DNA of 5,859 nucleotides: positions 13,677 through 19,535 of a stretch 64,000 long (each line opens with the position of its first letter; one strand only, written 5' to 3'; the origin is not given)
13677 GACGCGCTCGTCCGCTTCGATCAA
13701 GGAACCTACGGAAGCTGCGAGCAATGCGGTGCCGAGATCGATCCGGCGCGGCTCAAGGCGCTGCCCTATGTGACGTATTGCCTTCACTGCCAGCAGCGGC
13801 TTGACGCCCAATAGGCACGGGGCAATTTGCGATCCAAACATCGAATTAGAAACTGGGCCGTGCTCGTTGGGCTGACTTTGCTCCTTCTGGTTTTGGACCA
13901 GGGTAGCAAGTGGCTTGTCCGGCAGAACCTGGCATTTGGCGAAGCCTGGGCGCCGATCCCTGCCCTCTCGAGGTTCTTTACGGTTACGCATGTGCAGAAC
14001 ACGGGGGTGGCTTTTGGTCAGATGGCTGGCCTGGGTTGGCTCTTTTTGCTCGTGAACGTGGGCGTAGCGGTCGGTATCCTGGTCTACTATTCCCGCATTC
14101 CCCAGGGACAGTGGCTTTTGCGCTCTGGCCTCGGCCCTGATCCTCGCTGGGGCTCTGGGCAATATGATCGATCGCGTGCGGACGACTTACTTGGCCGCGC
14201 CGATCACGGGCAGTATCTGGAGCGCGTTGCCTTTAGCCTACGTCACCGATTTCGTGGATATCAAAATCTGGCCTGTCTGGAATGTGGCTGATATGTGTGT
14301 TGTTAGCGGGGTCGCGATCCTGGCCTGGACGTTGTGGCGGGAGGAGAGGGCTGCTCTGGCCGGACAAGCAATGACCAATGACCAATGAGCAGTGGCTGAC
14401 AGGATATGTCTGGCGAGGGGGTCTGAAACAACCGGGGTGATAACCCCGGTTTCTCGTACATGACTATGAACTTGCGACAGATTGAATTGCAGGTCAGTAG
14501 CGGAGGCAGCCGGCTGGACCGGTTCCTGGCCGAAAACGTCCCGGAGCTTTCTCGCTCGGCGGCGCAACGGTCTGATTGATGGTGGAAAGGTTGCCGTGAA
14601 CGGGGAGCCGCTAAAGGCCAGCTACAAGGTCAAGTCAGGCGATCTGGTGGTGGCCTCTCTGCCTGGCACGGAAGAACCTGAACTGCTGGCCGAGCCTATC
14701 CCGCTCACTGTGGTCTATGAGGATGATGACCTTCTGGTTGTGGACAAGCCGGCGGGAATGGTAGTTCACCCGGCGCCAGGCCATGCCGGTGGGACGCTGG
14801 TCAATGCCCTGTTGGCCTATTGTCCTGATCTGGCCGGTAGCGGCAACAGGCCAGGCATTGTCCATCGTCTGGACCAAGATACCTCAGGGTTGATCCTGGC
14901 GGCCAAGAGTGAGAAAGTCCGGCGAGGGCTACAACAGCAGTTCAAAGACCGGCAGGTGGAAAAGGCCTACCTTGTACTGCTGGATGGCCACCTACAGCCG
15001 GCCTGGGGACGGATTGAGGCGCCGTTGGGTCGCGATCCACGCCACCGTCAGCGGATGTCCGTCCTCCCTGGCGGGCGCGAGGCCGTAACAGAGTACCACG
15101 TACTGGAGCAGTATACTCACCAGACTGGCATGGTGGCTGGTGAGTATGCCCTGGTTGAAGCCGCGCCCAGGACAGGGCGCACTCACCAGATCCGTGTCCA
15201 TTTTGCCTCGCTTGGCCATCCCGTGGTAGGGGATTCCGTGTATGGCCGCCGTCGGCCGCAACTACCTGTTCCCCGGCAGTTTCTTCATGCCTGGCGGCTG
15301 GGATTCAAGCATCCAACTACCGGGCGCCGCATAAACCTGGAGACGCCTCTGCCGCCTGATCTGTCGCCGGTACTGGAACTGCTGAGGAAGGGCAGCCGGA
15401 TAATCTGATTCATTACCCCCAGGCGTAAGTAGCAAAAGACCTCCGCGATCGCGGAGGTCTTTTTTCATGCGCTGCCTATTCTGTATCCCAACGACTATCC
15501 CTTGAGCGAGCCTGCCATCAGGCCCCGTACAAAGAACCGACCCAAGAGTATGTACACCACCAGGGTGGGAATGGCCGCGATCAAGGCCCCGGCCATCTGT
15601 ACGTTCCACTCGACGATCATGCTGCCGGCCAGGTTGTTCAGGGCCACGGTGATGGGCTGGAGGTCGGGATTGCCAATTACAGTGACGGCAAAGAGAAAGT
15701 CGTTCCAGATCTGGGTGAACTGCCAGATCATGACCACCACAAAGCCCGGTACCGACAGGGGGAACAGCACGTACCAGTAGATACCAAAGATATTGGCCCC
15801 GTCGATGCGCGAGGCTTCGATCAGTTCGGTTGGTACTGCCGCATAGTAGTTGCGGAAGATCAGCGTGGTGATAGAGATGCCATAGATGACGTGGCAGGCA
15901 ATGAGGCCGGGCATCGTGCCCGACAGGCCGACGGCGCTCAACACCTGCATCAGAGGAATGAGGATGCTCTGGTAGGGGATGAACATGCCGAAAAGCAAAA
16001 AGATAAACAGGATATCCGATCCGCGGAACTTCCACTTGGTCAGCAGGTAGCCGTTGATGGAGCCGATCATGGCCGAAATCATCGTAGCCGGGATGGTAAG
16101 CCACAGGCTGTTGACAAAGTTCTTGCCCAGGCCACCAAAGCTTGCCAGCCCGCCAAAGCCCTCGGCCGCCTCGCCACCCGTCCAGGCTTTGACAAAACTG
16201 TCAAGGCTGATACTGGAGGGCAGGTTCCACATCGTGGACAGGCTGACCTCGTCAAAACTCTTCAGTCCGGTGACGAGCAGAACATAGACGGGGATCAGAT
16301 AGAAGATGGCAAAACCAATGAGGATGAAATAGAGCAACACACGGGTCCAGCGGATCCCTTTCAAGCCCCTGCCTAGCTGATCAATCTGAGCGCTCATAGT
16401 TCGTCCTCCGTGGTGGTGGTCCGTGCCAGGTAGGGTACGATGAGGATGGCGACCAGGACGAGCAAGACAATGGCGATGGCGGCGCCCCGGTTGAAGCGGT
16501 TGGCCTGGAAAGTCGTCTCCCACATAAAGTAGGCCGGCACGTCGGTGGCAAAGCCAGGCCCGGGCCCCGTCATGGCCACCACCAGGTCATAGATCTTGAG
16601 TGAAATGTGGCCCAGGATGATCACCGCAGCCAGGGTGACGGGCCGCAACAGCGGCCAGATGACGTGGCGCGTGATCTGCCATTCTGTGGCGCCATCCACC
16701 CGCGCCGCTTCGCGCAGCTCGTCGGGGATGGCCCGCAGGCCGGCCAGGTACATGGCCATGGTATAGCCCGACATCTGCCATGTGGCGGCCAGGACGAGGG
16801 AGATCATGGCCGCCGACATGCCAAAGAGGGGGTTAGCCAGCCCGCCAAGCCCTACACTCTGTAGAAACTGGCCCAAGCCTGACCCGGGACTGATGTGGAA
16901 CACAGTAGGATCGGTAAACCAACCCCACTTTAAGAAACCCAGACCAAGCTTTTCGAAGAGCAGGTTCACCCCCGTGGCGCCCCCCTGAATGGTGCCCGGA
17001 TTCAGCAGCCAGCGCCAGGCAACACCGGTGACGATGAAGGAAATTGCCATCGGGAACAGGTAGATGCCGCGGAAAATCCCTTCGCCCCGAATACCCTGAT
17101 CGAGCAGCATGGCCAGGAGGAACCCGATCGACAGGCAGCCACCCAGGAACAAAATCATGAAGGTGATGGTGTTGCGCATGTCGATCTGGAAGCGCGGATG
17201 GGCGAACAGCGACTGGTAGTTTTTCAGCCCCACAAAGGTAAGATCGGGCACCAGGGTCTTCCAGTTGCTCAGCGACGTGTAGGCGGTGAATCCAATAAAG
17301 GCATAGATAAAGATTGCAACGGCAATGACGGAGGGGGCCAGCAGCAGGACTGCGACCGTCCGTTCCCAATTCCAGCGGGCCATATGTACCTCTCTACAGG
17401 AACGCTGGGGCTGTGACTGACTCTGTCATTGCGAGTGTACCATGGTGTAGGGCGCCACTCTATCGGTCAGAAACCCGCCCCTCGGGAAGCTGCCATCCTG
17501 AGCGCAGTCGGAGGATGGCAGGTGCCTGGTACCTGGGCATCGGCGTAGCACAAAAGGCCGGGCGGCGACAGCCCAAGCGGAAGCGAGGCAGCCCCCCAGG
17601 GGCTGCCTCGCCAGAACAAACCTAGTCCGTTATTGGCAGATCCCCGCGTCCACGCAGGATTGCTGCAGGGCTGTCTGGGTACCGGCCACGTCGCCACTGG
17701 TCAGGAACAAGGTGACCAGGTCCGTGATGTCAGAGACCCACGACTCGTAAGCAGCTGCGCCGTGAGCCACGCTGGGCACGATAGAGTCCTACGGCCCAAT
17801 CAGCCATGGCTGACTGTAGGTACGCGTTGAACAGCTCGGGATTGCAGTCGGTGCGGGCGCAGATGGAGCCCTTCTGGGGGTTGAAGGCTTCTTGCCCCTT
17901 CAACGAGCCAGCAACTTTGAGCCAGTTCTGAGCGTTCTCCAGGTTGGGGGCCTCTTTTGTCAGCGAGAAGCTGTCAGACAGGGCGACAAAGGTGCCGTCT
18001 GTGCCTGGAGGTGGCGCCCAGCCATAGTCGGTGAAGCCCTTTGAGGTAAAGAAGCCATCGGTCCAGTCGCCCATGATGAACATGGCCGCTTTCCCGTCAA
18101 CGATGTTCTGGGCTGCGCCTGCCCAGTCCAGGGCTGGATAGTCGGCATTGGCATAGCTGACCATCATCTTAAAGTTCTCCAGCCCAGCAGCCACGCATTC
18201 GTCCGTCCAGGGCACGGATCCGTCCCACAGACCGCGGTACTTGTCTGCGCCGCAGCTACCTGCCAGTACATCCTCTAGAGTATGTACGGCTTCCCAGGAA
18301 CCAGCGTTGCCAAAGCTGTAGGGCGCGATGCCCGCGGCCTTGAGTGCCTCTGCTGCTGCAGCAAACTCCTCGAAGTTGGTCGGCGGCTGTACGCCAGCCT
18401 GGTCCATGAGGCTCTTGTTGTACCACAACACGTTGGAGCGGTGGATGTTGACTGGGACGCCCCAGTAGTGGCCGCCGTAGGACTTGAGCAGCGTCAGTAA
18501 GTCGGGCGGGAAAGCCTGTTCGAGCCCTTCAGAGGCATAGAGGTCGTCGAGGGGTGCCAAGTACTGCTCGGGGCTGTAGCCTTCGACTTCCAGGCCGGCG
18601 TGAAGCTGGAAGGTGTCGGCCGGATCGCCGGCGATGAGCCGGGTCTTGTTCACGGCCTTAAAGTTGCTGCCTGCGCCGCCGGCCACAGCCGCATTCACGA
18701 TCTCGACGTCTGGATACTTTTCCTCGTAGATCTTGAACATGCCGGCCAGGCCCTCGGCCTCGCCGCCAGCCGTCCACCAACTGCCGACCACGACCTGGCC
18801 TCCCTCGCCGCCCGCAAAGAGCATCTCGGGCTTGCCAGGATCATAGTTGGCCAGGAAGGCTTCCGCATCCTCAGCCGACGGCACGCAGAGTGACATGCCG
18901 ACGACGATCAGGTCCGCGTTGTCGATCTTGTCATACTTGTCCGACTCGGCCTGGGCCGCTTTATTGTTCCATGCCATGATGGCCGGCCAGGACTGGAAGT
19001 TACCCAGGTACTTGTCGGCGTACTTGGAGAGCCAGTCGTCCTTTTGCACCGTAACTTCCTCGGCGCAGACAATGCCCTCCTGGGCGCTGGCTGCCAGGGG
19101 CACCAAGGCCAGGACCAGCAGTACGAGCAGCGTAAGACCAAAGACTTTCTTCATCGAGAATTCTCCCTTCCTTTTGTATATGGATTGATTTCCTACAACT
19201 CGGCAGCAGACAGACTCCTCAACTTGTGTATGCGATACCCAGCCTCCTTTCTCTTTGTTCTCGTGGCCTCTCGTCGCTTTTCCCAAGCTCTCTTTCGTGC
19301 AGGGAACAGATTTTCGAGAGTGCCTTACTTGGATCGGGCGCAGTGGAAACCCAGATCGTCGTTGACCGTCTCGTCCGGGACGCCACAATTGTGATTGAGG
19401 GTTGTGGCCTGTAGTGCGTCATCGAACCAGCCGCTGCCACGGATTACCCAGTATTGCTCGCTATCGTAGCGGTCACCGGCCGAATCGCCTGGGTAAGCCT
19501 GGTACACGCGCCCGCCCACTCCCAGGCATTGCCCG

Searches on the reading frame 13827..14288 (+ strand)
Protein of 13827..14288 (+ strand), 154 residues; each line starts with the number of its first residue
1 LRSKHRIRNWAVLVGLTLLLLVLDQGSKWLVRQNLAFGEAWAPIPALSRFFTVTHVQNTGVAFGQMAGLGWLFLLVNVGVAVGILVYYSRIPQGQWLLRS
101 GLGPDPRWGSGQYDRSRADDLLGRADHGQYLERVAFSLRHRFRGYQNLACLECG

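Call 45: search_protein_families(library=pfam, proteins=[window:13827-14288:+], max_evalue=0.001)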
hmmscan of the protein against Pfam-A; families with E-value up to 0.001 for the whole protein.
window:13827-14288:+ (154 aa): 1 family
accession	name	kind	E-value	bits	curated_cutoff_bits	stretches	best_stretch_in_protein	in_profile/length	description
PF01252.23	Peptidase_A8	-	6e-13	49.6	25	1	17-100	2-84/142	Signal peptidase (SPase) II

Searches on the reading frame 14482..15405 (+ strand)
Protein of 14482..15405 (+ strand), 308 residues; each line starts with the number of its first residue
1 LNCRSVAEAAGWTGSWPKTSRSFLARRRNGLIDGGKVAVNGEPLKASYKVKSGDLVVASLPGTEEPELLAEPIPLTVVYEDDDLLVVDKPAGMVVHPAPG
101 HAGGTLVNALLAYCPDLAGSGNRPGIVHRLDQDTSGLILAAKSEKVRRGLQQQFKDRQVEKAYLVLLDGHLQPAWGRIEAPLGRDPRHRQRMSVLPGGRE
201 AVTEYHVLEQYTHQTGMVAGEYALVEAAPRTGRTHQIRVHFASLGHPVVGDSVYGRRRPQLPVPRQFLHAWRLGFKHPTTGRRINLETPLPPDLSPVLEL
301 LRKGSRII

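Call 45: search_protein_families(library=pfam, proteins=[window:14482-15405:+], max_evalue=0.001)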
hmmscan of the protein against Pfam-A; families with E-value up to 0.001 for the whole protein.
window:14482-15405:+ (308 aa): 2 families
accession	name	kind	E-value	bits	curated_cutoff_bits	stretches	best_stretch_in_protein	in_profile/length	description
PF00849.27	PseudoU_synth_2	-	1.3e-32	113.6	26.8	1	83-243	1-152/152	RNA pseudouridylate synthase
PF01479.30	S4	-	2e-06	27.8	22.8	1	31-56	22-48/48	S4 domain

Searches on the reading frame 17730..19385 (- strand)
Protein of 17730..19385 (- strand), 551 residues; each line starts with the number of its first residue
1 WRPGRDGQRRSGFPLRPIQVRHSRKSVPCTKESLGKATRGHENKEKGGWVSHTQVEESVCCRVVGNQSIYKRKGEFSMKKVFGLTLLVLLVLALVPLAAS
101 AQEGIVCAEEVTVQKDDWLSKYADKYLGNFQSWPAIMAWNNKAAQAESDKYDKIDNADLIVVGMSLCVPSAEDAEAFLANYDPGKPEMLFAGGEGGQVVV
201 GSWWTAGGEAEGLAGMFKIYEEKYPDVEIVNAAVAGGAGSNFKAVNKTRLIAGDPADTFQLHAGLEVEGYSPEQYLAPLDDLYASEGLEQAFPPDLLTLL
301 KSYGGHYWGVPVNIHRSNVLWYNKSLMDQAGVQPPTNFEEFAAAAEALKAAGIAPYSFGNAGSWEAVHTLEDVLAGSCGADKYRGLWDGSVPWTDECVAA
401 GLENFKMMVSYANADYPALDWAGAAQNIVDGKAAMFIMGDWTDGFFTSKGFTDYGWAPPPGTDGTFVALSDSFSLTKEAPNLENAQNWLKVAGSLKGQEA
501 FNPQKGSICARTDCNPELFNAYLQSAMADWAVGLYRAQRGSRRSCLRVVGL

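Call 45: search_protein_families(library=pfam, proteins=[window:17730-19385:-], max_evalue=0.001)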
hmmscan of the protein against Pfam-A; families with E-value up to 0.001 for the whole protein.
window:17730-19385:- (551 aa): 2 families
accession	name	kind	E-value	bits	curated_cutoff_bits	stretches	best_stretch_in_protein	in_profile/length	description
PF01547.30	SBP_bac_1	-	8.3e-30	105.3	26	1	202-498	8-306/307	Bacterial extracellular solute-binding protein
PF13416.11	SBP_bac_8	-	4.4e-15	56.7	27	1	245-515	25-266/279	Bacterial extracellular solute-binding protein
